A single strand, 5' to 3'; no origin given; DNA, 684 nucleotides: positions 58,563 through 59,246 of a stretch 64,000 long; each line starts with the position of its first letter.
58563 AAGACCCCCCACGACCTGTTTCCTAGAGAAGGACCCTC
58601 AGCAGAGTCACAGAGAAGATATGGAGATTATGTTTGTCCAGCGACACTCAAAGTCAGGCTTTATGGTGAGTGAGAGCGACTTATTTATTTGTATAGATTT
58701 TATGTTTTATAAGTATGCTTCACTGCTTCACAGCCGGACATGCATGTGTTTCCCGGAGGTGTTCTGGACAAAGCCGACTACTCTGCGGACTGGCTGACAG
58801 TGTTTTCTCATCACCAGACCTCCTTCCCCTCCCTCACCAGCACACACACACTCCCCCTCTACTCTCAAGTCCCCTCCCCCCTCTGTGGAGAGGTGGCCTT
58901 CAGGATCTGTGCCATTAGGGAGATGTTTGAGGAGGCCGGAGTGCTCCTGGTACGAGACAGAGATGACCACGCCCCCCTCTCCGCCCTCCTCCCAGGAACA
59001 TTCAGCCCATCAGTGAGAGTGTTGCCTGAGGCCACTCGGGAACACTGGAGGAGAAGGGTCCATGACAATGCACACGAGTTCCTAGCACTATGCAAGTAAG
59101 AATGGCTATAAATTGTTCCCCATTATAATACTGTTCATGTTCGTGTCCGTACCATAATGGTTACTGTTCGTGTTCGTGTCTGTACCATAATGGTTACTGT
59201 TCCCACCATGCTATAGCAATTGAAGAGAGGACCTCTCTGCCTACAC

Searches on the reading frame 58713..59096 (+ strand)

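Call 33: search_protein_families(library=pfam, proteins=[window:58713-59096:+], max_evalue=0.01)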
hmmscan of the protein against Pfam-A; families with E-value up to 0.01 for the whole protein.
window:58713-59096:+ (128 aa): 1 family
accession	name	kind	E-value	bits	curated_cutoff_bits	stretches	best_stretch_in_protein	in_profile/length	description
PF00293.34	NUDIX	-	0.0033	17.9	21.1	0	59-112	41-86/134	NUDIX domain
